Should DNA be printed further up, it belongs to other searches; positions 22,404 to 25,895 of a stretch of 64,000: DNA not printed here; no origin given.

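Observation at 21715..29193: Complete His-Asp-His-Asp phosphorelay wired to a bifunctional c-di-GMP enzyme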

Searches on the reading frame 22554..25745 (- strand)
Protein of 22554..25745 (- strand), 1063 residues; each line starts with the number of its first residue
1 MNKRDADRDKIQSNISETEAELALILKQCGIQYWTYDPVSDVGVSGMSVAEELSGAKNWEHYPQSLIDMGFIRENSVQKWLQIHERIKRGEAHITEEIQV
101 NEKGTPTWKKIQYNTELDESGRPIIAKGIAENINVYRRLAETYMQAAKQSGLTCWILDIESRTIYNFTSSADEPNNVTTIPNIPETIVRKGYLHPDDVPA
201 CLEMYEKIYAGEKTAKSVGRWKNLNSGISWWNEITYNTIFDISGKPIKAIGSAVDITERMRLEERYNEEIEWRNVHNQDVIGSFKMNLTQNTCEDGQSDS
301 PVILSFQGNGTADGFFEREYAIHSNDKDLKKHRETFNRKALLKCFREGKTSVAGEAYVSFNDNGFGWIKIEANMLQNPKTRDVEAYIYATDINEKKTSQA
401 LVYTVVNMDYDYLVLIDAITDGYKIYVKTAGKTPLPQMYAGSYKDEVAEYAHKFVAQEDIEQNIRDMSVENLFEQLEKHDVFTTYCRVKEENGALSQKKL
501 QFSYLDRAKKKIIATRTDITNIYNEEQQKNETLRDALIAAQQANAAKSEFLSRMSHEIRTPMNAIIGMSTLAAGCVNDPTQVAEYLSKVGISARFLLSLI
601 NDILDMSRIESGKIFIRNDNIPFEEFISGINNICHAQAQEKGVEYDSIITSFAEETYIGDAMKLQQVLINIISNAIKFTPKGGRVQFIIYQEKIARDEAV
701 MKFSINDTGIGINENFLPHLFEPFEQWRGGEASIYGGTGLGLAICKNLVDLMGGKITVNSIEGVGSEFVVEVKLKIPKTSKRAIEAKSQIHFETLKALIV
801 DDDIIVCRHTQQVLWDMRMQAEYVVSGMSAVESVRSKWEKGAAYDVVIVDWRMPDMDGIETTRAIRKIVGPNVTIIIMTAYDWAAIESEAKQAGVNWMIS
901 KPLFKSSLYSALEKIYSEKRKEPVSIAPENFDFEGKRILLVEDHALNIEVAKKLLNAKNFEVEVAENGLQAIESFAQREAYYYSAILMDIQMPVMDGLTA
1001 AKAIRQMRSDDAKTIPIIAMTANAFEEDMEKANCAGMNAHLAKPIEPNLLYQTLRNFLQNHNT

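Call 4: search_protein_families(library=pfam, proteins=[window:22554-25745:-], max_evalue=0.01)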
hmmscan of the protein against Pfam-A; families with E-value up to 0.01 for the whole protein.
window:22554-25745:- (1063 aa): 5 families
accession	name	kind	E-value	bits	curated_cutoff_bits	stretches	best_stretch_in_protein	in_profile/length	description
PF00072.30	Response_reg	-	1.3e-46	157.7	30.2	2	938-1054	1-110/111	Response regulator receiver domain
PF02518.31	HATPase_c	-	1.7e-27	96.5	26.4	1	659-775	1-110/111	Histidine kinase-, DNA gyrase B-, and HSP90-like ATPase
PF00512.31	HisKA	-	2.2e-15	56.9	26.9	1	546-612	1-66/66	His Kinase A (phospho-acceptor) domain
PF08447.18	PAS_3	-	0.00022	21.8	25.6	0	191-252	28-88/89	PAS fold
PF08448.16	PAS_4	-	0.00092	19.9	23.1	0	197-259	48-108/110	PAS fold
